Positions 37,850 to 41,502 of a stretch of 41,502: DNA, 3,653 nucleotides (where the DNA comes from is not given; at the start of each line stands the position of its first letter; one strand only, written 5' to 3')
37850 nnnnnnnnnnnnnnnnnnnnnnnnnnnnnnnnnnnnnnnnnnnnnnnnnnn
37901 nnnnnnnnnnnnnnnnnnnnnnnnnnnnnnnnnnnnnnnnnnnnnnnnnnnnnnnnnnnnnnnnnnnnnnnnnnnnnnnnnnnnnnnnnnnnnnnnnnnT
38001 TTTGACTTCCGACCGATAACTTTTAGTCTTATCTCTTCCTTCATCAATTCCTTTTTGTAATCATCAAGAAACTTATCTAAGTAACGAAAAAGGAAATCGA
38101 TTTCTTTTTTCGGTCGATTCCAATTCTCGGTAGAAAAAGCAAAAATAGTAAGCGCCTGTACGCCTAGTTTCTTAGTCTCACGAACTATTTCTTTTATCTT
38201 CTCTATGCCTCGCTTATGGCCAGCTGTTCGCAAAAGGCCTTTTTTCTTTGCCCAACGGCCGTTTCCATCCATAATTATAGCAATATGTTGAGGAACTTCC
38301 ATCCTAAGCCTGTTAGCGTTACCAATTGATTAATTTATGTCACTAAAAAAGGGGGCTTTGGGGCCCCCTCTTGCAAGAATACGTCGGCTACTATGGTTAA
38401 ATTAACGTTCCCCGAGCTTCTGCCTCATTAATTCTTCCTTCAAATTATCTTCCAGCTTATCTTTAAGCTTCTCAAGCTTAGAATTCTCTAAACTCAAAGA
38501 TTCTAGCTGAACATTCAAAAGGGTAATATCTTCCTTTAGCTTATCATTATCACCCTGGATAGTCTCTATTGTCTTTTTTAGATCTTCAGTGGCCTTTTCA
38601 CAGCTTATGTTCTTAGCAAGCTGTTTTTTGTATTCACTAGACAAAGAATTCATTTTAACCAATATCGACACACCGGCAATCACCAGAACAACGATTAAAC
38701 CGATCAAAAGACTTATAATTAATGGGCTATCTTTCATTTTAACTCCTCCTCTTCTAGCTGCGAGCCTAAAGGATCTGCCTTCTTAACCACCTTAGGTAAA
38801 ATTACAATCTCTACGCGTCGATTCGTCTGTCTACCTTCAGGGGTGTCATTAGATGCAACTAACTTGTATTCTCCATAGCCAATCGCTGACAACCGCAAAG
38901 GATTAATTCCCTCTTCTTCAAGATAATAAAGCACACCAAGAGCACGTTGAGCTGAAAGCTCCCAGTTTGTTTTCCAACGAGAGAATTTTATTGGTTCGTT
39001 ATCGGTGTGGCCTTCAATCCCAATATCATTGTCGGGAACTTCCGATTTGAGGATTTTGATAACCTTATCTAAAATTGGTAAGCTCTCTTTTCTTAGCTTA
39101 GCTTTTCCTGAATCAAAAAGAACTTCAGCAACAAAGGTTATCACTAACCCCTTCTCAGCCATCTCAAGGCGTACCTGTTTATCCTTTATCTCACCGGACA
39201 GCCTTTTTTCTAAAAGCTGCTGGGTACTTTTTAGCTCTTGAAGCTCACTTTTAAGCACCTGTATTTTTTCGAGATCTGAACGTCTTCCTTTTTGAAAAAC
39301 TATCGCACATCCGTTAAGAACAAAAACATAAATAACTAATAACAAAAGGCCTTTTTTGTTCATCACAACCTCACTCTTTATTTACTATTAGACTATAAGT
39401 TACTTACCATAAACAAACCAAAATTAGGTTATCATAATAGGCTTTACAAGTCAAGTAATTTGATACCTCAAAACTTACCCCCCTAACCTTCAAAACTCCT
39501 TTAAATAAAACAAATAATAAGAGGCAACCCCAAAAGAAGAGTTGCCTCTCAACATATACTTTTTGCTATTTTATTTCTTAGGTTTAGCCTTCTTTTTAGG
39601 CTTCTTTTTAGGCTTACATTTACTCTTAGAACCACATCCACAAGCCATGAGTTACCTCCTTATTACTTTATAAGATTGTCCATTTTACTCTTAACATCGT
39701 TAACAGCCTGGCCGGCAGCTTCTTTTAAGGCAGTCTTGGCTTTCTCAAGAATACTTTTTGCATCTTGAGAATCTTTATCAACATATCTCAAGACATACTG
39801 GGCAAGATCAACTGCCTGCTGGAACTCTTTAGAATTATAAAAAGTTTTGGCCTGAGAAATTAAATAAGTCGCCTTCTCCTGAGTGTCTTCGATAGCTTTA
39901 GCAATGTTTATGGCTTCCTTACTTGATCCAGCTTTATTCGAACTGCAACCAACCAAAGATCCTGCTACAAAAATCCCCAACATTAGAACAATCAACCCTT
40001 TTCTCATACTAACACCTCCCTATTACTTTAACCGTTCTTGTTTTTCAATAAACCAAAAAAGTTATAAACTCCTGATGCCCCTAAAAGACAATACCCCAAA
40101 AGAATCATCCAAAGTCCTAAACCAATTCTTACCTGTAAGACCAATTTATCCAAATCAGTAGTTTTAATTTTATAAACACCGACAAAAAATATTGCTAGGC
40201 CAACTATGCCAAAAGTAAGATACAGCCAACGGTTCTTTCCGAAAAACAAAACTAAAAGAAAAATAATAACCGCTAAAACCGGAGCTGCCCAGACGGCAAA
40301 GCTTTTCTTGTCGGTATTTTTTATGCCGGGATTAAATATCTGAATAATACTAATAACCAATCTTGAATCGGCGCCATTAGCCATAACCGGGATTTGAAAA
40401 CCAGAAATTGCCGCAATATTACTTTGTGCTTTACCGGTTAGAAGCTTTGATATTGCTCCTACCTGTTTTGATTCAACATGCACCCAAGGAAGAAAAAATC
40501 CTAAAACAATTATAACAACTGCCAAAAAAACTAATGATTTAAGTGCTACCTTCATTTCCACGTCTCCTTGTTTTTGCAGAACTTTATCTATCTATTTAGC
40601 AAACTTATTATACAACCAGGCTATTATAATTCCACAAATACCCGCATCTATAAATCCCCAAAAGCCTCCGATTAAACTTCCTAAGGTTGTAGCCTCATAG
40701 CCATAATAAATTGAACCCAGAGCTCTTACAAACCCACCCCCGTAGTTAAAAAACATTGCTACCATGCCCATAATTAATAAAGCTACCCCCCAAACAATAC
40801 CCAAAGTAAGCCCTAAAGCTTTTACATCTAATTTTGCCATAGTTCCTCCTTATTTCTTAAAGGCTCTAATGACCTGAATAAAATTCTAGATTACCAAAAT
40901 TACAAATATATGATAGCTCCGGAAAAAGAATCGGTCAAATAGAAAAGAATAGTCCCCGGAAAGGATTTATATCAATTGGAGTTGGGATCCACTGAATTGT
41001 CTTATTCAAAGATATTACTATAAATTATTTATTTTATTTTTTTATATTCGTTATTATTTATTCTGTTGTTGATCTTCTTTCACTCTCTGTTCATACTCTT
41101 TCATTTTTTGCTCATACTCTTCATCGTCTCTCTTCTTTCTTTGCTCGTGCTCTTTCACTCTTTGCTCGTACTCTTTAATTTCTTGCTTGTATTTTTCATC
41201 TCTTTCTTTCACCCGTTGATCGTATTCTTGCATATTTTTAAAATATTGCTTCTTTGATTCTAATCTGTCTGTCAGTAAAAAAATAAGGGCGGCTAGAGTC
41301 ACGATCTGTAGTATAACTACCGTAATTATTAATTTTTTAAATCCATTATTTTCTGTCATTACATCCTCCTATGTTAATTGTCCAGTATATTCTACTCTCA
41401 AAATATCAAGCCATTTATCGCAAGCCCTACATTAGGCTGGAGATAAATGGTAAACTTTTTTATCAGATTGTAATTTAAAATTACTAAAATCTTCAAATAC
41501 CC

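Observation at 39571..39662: Unannotated 25-aa Cys/Lys-rich microprotein with a textbook SD site, translationally coupled to a lipoprotein gene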

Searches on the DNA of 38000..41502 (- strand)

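Call 7: search_rna_families(source=window, start=38000, end=41502, threshold=evalue, max_evalue=1)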
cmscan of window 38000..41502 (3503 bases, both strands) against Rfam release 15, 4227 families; matches with E-value up to 1: 0.
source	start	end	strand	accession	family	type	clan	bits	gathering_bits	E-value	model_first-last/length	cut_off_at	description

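Call 73: search_rna_families(sources=[L087, L097], threshold=gathering)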
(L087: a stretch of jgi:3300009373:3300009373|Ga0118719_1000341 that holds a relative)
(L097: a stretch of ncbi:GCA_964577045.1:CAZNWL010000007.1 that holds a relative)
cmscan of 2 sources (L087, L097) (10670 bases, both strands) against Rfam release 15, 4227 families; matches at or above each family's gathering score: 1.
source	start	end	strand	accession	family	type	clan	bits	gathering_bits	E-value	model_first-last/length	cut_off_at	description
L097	1508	1700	+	RF00028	Intron_gpI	Intron;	-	63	50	2.1e-14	1-253/253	no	Group I catalytic intron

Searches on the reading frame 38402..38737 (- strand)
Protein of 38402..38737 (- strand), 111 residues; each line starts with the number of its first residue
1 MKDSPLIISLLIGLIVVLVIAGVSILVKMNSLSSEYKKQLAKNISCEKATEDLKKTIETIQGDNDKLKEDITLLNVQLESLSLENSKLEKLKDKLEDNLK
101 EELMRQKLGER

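Call 6: search_protein_families(library=pfam, proteins=[window:38402-38737:-], max_evalue=0.01)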
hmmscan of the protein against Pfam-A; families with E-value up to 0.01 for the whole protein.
window:38402-38737:- (111 aa): 6 families
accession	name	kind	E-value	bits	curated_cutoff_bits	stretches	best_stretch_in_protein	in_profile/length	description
PF04977.20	DivIC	-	2.5e-05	24.5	28.9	1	11-63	1-53/80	Septum formation initiator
PF11932.13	DUF3450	-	5e-05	23.2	32.6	1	23-101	5-83/241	Protein of unknown function (DUF3450)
PF14584.11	DUF4446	-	0.00019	21.9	27.4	1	7-80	2-77/150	Protein of unknown function (DUF4446)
PF04899.17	MbeD_MobD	-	0.00095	19.7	21.6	1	26-87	9-67/70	MbeD/MobD like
PF06785.16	UPF0242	-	0.0036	17.8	33.5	1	11-98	45-134/194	Uncharacterised protein family (UPF0242) N-terminus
PF19745.5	FUT8_N_cat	-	0.008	15.4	27.6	1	14-102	12-94/499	Alpha-(1,6)-fucosyltransferase N- and catalytic domains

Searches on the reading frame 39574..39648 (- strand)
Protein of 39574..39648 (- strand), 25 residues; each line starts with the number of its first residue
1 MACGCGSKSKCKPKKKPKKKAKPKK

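Call 17: search_protein_families(library=ncbifam, proteins=[window:39574-39648:-], max_evalue=10)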
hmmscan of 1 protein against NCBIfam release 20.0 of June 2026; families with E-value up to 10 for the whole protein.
seq(25 aa): 0 families

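Call 18: search_protein_families(library=pfam, proteins=[window:39574-39648:-], max_evalue=10)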
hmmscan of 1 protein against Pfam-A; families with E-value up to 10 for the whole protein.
seq(25 aa): 0 families

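Call 19: search_solved_structures(query=window:39574-39648:-, max_evalue=10, show_alignments=3)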
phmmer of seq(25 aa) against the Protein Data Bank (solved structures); distinct sequences matched with E-value up to 10: 0.

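Call 61: search_solved_structures(query=A3, max_evalue=10, show_alignments=3)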
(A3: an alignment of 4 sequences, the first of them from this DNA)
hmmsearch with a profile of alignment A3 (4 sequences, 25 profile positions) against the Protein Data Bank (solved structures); distinct sequences matched with E-value up to 10: 0.

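Call 62: search_protein_families(library=pfam, alignment_id=A3, max_evalue=10)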
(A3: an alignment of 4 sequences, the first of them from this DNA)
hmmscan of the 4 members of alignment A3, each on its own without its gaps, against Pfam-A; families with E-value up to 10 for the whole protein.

A. member 1, seq(25 aa): 0 families

B. families by the number of members that match (of 4 scanned): 1 family
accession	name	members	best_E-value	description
PF23826.1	DUF7196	1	0.47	Domain of unknown function (DUF7196)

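Call 63: search_protein_families(library=ncbifam, alignment_id=A3, max_evalue=10)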
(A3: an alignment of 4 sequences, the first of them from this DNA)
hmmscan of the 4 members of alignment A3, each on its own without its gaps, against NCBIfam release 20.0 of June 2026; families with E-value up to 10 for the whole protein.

A. member 1, seq(25 aa): 0 families

B. families by the number of members that match (of 4 scanned): 0 families

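Call 77: search_dna_similar(query=window:39574-39648:-, collection=plasmids, mode=protein, max_evalue=10, max_rows=10)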
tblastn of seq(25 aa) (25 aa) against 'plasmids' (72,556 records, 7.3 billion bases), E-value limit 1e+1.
No match.

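Call 78: search_dna_similar(query=window:39574-39648:-, collection=phages, mode=protein, max_evalue=10, max_rows=10)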
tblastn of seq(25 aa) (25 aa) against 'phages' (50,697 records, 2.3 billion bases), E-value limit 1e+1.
No match.

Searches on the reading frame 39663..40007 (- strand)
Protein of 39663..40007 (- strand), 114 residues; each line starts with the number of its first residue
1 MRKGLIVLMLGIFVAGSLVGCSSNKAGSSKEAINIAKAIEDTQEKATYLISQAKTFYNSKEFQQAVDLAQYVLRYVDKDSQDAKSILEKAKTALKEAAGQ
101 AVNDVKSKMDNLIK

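Call 6: search_protein_families(library=pfam, proteins=[window:39663-40007:-], max_evalue=0.01)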
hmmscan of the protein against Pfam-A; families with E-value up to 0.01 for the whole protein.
window:39663-40007:- (114 aa): 1 family
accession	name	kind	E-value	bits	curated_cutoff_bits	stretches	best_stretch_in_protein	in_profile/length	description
PF07720.18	TPR_3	-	0.00063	20.3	20.7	1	53-74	8-28/34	Tetratricopeptide repeat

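Call 8: find_homologous_proteins(query=window:39663-40007:-)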
Query window:39663-40007:- (114 aa): 18 proteins with E <= 0.001 among 18 candidates.
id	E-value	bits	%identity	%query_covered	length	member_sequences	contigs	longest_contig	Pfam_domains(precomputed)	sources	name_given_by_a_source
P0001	5.7e-63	227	100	100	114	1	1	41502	-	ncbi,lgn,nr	ncbi:MAG: hypothetical protein K9L86_08350 [Candidatus Omnitrophica bacterium]|nr:hypothetical prote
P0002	8.6e-33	130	64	85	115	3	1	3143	-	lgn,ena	-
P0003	8.8e-32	127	62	91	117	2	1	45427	-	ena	-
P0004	9.9e-32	127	59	98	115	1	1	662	-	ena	-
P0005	5.6e-31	124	59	97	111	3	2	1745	-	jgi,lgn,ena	-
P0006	2.3e-30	122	60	96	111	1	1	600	-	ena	-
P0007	3.8e-30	122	57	96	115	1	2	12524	-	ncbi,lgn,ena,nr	ncbi:MAG: hypothetical protein KAS87_01530 [Candidatus Omnitrophica bacterium]|nr:hypothetical prote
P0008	2.1e-29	119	58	91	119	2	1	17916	-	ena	-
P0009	3.5e-29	119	56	96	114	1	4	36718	-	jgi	jgi:hypothetical protein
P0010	6.2e-29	118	59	92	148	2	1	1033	-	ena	-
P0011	1.1e-28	117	59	82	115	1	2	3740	-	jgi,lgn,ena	-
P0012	1.3e-28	117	63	84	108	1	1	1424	-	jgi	jgi:hypothetical protein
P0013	1.4e-28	117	56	99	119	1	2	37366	-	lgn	-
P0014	3.0e-28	116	50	96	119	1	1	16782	-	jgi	-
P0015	9.1e-28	114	60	82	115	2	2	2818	-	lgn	-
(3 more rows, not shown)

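Call 9: find_encoding_contigs(protein=window:39663-40007:-, flank=3000, max_places=10)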
Protein window:39663-40007:- (114 aa): no gene with exactly this product is on record in the collection.

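Call 11: find_related_loci(query=A1, collection=genome_contigs, flank=3000)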
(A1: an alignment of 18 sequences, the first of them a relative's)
Query A1 (114 aa) in genome_contigs; peptide patterns used: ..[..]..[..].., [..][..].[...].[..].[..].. (x = any residue, [..] = any of these).
69 stretches matched a pattern; 31 encode a relative of the query (tblastn E <= 1e-3); 31 distinct loci.
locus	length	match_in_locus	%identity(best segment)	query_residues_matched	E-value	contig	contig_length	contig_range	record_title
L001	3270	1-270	68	20-109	5e-37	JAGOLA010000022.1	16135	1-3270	MAG: Candidatus Omnitrophota bacterium isolate Go_SlDig_bin_159 Go_SlDig_10492_length_16135_cov_4.326212, whole genome s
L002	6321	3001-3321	58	1-106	2e-36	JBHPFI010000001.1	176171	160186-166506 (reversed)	Candidatus Omnitrophota bacterium isolate SAG AM-311-J02 NODE_1_length_176171_cov_31.638687, whole genome shotgun sequen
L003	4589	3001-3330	57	5-114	4e-36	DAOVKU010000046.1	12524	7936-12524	MAG TPA_asm: Candidatus Omnitrophota bacterium isolate CSMAG_1427 CSMAG_1427_k141_314402_length_12524_cov_17.0000, whole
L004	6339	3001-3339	55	1-112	3e-34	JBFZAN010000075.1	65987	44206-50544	MAG: Candidatus Omnitrophota bacterium isolate PPR_0468 k121_1123941, whole genome shotgun sequence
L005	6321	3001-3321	54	5-109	6e-34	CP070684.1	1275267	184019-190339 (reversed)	MAG: Candidatus Omnitrophota bacterium isolate bin66 chromosome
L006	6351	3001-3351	50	1-112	1e-33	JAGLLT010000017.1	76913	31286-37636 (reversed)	MAG: Candidatus Omnitrophota bacterium isolate RS_5_28 ROV157_5.bin.28.fa_17, whole genome shotgun sequence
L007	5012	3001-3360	58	2-109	1e-33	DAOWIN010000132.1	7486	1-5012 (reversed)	MAG TPA_asm: Candidatus Omnitrophota bacterium isolate CSMAG_2044 CSMAG_2044_k141_748379_length_7486_cov_21.7017, whole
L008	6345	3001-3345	50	1-114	8e-32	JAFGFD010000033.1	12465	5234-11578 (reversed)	MAG: Candidatus Omnitrophota bacterium isolate Zod_Metabat.1290 k87_3225570, whole genome shotgun sequence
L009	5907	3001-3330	51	1-109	2e-31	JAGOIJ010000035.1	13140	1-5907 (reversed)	MAG: Candidatus Omnitrophota bacterium isolate Go_SlDig_bin_191 Go_SlDig_14060_length_13140_cov_4.779528, whole genome s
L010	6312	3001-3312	51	3-109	4e-31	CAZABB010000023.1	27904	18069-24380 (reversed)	MAG TPA_asm: uncultured Planctomycetia bacterium isolate SRP141376_co2_336 genome assembly, contig: NODE_3675_length_279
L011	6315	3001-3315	51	2-106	5e-30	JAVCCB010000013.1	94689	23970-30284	MAG: Candidatus Tantalella remota isolate MAG_3300035698_1097 Ga0374944_042813, whole genome shotgun sequence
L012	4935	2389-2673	57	1-94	5e-30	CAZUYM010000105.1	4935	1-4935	MAG TPA_asm: uncultured Planctomycetia bacterium isolate binchicken_co171_70 genome assembly, contig: NODE_7379_length_4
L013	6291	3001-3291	55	18-114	1e-29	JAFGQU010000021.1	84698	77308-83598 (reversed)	MAG: Candidatus Omnitrophota bacterium isolate Zod_Metabat.783 k87_11559168, whole genome shotgun sequence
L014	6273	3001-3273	57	10-94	3e-29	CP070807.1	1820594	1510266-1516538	MAG: Candidatus Omnitrophota bacterium isolate bin1292 chromosome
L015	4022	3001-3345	49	1-114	1e-28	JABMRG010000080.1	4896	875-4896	MAG: Candidatus Omnitrophota bacterium isolate bin.468 k141_3178065, whole genome shotgun sequence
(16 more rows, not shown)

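Call 12: find_related_loci(query=A1, collection=metagenome_contigs, flank=3000)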
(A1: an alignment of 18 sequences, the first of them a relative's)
Query A1 (114 aa) in metagenome_contigs; peptide patterns used: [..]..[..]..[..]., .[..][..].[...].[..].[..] (x = any residue, [..] = any of these).
381 stretches matched a pattern; 46 encode a relative of the query (tblastn E <= 1e-3); 46 distinct loci.
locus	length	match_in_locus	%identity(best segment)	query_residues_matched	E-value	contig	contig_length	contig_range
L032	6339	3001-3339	58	1-112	3e-39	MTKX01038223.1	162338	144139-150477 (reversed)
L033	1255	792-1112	59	2-112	2e-38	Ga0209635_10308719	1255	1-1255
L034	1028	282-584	59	5-109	8e-37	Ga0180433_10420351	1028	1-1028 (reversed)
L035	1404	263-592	54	1-112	4e-35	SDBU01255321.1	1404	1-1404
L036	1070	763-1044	63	19-112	4e-35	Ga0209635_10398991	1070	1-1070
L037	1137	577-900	56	7-114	5e-34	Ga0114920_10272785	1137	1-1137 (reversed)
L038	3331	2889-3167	59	17-109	8e-33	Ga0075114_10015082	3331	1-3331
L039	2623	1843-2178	49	1-112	1e-31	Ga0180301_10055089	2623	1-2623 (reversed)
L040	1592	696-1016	56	1-106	1e-31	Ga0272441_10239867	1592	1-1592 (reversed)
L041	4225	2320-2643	52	2-109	3e-31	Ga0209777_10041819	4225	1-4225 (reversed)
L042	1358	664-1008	50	1-114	2e-30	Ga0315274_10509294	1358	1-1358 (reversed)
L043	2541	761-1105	48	1-114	8e-30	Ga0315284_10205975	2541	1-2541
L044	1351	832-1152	51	1-106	1e-29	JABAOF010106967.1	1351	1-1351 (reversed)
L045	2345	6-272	55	6-94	4e-29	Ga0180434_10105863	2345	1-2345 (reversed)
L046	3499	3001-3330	50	1-109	2e-28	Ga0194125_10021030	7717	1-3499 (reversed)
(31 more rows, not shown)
